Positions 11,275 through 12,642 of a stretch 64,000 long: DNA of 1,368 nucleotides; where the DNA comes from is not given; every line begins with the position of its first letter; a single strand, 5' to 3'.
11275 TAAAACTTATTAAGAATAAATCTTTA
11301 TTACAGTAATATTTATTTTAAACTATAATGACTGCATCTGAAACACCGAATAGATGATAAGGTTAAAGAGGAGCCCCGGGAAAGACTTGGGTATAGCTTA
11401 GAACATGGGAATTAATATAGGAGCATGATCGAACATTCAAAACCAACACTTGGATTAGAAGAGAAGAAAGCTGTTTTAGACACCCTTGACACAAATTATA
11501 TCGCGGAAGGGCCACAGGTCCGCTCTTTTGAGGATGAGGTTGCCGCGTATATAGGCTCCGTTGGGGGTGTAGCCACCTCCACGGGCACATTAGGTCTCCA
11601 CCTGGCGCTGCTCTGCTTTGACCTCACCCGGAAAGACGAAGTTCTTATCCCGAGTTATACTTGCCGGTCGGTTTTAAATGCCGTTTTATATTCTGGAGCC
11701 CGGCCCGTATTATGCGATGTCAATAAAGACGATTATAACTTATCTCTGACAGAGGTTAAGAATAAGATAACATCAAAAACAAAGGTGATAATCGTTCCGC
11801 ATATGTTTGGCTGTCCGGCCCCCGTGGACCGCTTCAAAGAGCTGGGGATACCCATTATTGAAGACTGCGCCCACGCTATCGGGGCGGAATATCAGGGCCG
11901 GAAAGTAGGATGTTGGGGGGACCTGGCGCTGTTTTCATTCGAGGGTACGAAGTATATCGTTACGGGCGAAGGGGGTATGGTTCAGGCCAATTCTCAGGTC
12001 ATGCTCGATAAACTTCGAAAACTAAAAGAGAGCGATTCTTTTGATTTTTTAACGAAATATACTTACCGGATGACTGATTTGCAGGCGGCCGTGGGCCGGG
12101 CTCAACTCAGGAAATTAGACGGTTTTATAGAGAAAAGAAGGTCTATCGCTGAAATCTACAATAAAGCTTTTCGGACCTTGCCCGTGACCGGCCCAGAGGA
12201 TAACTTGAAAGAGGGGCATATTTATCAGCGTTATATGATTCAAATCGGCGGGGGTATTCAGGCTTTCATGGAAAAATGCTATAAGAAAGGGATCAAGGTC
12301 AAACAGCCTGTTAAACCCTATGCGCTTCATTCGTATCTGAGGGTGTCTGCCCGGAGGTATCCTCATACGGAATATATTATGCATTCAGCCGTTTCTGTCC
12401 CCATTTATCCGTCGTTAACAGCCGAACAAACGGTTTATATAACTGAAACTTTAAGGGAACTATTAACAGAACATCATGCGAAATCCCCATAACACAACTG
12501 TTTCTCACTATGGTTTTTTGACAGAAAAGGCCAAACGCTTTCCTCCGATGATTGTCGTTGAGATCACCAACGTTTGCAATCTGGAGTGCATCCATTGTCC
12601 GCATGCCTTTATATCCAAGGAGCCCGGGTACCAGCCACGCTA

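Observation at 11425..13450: DegT aminotransferase + rSAM-SPASM/twitch pair (occurs twice): a BtrS/BtrN-like oxidise-then-transaminate logic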

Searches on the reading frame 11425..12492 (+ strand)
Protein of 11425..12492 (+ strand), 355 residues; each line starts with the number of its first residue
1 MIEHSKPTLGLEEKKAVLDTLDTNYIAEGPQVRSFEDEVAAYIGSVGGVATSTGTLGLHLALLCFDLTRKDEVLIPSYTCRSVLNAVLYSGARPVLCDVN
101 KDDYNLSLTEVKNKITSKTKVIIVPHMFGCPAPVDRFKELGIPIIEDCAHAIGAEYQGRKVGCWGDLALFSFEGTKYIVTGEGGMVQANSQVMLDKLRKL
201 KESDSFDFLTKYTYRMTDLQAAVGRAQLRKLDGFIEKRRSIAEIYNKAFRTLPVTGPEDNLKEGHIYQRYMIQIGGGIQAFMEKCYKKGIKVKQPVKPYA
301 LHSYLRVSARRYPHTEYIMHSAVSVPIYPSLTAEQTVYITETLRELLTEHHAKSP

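Call 4: search_protein_families(library=pfam, proteins=[window:11425-12492:+], max_evalue=0.01)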
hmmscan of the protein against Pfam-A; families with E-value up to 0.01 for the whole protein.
window:11425-12492:+ (355 aa): 2 families
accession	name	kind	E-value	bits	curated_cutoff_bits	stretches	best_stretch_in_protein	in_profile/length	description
PF01041.23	DegT_DnrJ_EryC1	-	8.4e-83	279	19.8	1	10-343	4-359/360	DegT/DnrJ/EryC1/StrS aminotransferase family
PF00155.27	Aminotran_1_2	-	6.1e-06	26.1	19.7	1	32-125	44-153/361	Aminotransferase class I and II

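Call 9: search_protein_families(library=ncbifam, proteins=[window:11425-12492:+], max_evalue=0.001)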
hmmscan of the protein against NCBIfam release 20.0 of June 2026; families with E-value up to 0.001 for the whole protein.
window:11425-12492:+ (355 aa): 11 families
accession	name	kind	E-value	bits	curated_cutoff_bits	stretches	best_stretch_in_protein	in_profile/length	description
TIGR03588.1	PseC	equivalog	1.3e-65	221.7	423.5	1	1-347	1-380/380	UDP-4-amino-4,6-dideoxy-N-acetyl-beta-L-altrosamine transaminase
TIGR04181.1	NHT_00031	hypoth_equivalog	6.4e-58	196.3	420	1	4-326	3-357/359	LegC family aminotransferase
NF008658.2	PRK11658.1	equivalog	8.6e-57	192.5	631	1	3-347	6-377/379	UDP-4-amino-4-deoxy-L-arabinose aminotransferase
NF008687.0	PRK11706.1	equivalog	1e-40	139.7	375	1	1-345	1-372/375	dTDP-4-amino-4,6-dideoxygalactose transaminase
NF011936.0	PRK15407.1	equivalog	3.9e-37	128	423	2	9-194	44-241/440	lipopolysaccharide biosynthesis protein RfbH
TIGR04427.1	PLP_DesI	equivalog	3.9e-36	125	650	1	21-344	42-380/390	dTDP-4-dehydro-6-deoxyglucose aminotransferase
TIGR02379.1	ECA_wecE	subfamily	2.8e-29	102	434.85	1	2-253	2-272/376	dTDP-4-amino-4,6-dideoxy-D-glucose transaminase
NF005817.0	PRK07683.1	equivalog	4.8e-06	25.5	575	1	67-126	110-169/387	aminotransferase A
NF006569.0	PRK09082.1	subfamily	2e-05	23.9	420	0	51-124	97-169/386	methionine aminotransferase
NF005215.0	PRK06702.1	equivalog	0.0005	19.1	709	1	29-140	60-169/432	bifunctional O-acetylhomoserine aminocarboxypropyltransferase/cysteine synthase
NF004975.0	PRK06348.1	equivalog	0.00097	18.2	549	0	50-124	94-168/384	pyridoxal phosphate-dependent aminotransferase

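Call 31: search_solved_structures(query=window:11425-12492:+, max_evalue=1e-20)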
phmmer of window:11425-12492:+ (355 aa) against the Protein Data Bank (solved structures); distinct sequences matched with E-value up to 1e-20: 51.
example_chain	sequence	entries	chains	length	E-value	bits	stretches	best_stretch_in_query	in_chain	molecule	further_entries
7b0m_AAA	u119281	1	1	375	6.4e-52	180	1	6-347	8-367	Sugar aminotransferase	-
7b0d_A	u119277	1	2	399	4.4e-50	174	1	15-348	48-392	Glutamine--scyllo-inositol transaminase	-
7n63_A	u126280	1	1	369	7.8e-49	169.8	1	15-351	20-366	Putative aminotransferase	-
1mdo_A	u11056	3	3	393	2.5e-47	164.9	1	4-345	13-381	ArnB aminotransferase | UDP-4-amino-4-deoxy-L-arabinose--oxoglutarate aminotransferase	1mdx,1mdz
3bn1_A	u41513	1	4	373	1.4e-46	162.4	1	5-287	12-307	Perosamine synthetase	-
3dr7_A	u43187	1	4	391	1.7e-46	162.2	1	5-287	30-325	Putative perosamine synthetase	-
4oca_A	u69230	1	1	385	2.6e-46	161.6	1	4-335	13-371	UDP-4-amino-4-deoxy-L-arabinose--oxoglutarate aminotransferase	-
3dr4_A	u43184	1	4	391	1.1e-45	159.5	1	5-287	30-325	Putative perosamine synthetase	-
8vr5_A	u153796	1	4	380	3.6e-43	151.2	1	1-351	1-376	DegT/DnrJ/EryC1/StrS aminotransferase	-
8vr3_A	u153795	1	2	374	2.6e-42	148.4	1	1-347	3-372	DegT/DnrJ/EryC1/StrS aminotransferase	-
8sng_A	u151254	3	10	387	3.7e-41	144.6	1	4-345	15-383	UDP-4-amino-4-deoxy-L-arabinose--oxoglutarate aminotransferase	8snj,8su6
3frk_A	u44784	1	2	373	2.7e-38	135.2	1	23-351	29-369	QdtB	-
9bgp_A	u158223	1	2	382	4e-38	134.7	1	5-350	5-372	aminotransferase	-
5uid_A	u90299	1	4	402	4.5e-38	134.5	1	2-332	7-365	Aminotransferase TlmJ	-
9bgr_A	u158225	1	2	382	2.7e-37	131.9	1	5-350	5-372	aminotransferase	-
2c7t_A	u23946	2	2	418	8e-24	87.6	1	29-202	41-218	GLUTAMINE-2-DEOXY-SCYLLO-INOSOSE AMINOTRANSFERASE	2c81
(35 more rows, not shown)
